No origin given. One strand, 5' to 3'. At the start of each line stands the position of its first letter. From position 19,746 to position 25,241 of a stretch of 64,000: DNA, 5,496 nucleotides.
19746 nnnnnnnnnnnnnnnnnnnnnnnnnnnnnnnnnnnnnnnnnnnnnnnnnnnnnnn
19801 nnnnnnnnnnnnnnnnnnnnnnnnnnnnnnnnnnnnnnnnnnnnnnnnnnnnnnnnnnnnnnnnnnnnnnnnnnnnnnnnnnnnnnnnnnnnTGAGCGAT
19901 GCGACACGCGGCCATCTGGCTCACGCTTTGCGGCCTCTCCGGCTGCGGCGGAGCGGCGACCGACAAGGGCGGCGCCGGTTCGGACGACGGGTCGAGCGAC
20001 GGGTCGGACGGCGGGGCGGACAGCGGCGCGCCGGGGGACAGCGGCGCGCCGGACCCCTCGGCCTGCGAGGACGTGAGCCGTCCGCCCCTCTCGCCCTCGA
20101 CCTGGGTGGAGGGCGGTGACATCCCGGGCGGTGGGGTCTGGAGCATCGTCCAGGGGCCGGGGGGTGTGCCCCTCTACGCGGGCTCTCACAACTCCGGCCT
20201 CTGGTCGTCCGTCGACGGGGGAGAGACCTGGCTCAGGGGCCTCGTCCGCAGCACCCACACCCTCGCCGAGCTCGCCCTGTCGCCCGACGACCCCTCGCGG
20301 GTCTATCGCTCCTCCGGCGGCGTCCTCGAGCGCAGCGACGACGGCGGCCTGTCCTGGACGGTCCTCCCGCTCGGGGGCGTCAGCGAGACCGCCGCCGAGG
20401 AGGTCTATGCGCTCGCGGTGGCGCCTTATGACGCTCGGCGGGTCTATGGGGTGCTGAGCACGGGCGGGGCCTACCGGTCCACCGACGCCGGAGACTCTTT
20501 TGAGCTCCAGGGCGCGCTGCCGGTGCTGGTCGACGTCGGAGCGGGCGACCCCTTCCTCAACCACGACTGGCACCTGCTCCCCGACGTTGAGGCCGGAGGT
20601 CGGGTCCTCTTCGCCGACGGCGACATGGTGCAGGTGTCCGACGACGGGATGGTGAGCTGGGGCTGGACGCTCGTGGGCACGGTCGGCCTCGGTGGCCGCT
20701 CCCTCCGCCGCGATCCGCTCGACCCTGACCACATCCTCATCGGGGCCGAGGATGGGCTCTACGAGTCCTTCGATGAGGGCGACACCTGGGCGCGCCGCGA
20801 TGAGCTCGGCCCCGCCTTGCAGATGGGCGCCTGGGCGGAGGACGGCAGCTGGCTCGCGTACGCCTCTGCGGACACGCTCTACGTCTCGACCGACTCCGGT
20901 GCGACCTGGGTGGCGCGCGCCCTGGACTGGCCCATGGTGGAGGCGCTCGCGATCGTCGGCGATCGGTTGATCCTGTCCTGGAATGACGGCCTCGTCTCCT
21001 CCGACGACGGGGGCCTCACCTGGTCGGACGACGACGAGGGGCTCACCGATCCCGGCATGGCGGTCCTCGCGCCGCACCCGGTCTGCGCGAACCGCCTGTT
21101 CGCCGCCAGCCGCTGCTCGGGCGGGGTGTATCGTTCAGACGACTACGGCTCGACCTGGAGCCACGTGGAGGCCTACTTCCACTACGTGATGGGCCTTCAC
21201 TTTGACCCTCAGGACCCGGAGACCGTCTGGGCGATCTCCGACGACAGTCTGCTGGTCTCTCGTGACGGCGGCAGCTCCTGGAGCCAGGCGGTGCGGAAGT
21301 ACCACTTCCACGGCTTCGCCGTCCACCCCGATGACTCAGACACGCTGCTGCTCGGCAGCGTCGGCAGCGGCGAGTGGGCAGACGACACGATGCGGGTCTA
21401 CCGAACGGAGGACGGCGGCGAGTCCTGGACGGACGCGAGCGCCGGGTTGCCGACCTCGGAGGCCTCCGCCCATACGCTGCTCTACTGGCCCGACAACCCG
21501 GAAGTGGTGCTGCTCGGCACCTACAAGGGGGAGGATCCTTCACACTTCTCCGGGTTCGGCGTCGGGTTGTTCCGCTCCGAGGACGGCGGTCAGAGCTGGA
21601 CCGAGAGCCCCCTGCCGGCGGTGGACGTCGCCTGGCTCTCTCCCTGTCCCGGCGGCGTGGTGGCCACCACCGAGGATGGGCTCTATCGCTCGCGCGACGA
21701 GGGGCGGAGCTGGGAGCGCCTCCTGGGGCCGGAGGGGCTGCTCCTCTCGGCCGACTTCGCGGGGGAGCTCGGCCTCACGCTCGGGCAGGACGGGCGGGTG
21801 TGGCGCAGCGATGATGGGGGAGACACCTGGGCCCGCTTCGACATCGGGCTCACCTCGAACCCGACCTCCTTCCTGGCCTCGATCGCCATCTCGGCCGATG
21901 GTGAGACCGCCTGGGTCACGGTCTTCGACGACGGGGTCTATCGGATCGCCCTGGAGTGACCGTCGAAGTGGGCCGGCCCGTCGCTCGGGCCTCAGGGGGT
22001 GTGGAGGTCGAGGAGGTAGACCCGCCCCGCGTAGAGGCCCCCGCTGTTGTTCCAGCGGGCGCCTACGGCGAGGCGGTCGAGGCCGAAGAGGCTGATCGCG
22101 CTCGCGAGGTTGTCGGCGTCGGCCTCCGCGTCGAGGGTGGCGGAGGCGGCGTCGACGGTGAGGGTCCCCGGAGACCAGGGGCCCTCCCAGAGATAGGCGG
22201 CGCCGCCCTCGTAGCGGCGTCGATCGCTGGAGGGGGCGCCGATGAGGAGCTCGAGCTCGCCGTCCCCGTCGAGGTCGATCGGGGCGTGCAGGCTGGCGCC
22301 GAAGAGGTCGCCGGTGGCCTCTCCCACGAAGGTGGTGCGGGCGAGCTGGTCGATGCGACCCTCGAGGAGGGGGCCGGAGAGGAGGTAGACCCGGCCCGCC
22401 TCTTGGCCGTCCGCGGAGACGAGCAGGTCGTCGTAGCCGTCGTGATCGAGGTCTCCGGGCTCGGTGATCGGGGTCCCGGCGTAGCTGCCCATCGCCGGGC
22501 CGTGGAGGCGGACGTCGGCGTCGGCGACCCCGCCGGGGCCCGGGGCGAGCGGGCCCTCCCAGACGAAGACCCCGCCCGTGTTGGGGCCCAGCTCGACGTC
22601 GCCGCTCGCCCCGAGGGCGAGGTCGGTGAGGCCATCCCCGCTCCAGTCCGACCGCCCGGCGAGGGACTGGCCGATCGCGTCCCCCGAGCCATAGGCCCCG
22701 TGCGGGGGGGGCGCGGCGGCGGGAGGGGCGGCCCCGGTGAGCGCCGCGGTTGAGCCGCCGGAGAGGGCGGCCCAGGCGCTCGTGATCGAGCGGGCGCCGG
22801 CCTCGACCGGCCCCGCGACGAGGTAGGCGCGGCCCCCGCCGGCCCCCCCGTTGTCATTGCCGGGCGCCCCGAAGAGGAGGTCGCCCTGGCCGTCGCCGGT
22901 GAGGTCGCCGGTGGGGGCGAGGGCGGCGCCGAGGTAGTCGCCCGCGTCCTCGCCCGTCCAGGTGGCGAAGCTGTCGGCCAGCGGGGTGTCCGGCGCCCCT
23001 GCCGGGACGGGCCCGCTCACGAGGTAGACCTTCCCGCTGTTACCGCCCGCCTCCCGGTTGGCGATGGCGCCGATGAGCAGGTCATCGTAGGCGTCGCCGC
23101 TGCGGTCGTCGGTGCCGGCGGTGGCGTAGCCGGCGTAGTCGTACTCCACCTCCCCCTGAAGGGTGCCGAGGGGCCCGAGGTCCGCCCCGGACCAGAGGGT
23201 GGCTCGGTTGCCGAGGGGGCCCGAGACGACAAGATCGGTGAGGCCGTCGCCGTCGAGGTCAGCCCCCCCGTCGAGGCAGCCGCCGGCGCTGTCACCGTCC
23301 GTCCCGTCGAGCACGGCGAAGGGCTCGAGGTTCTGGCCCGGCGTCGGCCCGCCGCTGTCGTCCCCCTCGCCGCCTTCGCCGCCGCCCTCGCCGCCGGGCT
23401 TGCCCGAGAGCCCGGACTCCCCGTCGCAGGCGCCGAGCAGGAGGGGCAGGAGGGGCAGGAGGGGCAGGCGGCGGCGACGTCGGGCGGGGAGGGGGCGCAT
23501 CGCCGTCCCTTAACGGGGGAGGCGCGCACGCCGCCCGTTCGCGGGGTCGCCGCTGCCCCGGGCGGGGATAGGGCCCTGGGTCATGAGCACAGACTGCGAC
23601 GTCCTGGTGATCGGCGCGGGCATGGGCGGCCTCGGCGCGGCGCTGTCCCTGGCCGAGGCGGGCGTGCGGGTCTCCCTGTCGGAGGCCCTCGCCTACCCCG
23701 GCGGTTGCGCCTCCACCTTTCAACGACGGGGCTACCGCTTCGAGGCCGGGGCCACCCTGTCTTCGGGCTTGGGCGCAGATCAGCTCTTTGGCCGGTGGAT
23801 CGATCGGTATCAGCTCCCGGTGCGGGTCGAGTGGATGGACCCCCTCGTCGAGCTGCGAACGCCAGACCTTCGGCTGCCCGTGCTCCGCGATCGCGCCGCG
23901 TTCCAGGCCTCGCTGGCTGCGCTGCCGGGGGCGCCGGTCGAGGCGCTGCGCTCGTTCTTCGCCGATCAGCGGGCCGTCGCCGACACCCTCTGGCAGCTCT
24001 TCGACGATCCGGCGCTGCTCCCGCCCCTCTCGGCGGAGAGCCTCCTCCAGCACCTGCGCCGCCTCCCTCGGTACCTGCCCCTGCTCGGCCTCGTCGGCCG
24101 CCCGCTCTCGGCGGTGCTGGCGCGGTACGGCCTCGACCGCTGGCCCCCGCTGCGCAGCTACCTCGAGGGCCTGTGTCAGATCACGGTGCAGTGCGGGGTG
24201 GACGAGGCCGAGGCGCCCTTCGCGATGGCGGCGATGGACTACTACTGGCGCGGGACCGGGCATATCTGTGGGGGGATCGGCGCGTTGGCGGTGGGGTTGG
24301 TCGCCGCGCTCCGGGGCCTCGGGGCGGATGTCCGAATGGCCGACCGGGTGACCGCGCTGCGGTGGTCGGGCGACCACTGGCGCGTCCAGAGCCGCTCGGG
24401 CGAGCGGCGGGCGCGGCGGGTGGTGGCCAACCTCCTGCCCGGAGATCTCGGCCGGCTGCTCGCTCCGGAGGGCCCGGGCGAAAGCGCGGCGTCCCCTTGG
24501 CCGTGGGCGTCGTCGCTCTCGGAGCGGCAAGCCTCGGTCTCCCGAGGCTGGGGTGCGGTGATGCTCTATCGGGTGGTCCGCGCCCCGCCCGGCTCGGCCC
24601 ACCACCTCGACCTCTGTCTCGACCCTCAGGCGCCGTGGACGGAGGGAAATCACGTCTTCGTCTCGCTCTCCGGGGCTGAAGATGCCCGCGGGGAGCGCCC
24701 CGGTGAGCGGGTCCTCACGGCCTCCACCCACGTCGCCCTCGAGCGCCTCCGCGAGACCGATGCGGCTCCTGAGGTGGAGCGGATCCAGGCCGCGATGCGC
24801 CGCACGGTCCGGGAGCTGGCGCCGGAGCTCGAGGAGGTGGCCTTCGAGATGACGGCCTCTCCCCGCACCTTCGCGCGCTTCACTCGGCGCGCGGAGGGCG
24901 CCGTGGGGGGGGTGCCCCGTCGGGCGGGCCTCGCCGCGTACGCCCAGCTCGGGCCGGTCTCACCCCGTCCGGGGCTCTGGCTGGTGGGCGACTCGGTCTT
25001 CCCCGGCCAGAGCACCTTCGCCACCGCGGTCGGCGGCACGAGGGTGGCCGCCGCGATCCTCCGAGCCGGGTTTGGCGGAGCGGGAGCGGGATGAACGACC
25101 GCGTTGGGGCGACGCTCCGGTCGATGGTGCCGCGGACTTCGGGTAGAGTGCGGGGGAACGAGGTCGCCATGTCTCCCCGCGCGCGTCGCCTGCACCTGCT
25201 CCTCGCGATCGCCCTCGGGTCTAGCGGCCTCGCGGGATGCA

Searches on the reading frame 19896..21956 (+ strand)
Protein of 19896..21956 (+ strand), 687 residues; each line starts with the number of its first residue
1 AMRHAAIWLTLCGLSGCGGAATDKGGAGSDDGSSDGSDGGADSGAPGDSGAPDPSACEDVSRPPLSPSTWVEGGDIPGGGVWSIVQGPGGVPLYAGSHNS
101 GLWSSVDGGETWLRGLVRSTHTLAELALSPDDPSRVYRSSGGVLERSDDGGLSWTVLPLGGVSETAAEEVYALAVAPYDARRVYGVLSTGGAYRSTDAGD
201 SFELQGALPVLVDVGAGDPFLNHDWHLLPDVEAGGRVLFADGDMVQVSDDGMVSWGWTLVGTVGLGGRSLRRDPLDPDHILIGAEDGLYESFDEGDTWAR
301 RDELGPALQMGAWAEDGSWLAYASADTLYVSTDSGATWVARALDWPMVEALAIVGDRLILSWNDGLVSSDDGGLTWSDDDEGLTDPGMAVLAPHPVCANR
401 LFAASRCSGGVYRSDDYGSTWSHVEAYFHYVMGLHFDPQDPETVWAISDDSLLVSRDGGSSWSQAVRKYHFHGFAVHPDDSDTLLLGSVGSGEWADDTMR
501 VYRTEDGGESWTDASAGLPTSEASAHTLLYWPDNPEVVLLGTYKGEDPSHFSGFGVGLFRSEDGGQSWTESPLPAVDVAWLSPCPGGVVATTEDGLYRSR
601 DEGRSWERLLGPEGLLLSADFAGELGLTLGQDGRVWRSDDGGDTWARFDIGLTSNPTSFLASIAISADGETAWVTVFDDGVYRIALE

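Call 12: search_protein_families(library=pfam, proteins=[window:19896-21956:+], max_evalue=0.001)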
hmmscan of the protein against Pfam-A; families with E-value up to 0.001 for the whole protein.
window:19896-21956:+ (687 aa): 3 families
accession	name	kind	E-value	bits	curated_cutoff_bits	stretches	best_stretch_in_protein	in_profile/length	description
PF15902.12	Sortilin-Vps10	-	3e-31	109.1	33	3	451-573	2-114/446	Sortilin, neurotensin receptor 3,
PF02012.26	BNR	-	8.1e-15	52.8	27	0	636-646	1-11/12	BNR/Asp-box repeat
PF14870.12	PSII_BNR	-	1e-07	32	27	0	576-650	21-99/303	Photosynthesis system II assembly factor YCF48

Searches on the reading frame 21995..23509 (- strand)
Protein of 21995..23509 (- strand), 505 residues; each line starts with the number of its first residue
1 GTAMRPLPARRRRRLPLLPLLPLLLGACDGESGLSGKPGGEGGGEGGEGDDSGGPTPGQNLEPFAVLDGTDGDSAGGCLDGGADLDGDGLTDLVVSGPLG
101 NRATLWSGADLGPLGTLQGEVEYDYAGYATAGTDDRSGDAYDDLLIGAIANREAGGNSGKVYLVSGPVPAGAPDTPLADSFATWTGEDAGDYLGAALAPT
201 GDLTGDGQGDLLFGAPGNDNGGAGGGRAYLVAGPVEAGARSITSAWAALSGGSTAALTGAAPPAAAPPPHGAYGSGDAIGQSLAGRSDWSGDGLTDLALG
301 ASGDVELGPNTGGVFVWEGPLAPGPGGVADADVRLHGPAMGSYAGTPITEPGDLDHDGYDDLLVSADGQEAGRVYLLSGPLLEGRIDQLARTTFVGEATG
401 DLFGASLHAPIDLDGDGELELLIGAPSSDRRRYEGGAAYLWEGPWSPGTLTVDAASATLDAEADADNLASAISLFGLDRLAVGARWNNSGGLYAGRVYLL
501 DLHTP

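Call 12: search_protein_families(library=pfam, proteins=[window:21995-23509:-], max_evalue=0.001)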
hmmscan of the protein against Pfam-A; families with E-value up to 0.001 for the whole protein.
window:21995-23509:- (505 aa): 3 families
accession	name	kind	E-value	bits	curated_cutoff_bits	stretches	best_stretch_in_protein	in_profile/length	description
PF01839.29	FG-GAP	-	1.8e-30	104.7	22.1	3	352-377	8-37/37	FG-GAP repeat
PF13517.12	FG-GAP_3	-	7.4e-10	39.7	26.9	1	353-423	1-61/61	FG-GAP-like repeat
PF14312.12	FG-GAP_2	-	6.8e-07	29.8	23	0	398-440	13-48/49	FG-GAP repeat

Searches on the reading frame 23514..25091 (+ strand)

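Call 12: search_protein_families(library=pfam, proteins=[window:23514-25091:+], max_evalue=0.001)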
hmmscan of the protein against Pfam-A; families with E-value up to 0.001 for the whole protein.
window:23514-25091:+ (526 aa): 8 families
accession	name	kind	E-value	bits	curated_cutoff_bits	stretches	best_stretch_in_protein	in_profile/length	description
PF01593.30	Amino_oxidase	-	1.7e-14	54.4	19.8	1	37-516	1-443/443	Flavin containing amine oxidoreductase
PF13450.12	NAD_binding_8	-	2.6e-11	44.1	21.9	1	32-90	1-59/68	NAD(P)-binding Rossmann-like domain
PF01266.30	DAO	-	1.4e-08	35.1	27.9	1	29-65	1-37/353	FAD dependent oxidoreductase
PF00890.30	FAD_binding_2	-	1.5e-05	24.9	20.4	1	29-64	1-36/414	FAD binding domain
PF12831.13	FAD_oxidored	-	1.9e-05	24.6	27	1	29-67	1-39/416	FAD dependent oxidoreductase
PF01946.23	Thi4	-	0.00039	20.2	26.2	1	22-65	12-56/235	Thi4 family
PF01494.25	FAD_binding_3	-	0.00047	19.9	22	0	27-57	1-31/349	FAD binding domain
PF07992.20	Pyr_redox_2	-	0.00057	19.8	26.1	1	29-57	2-30/291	Pyridine nucleotide-disulphide oxidoreductase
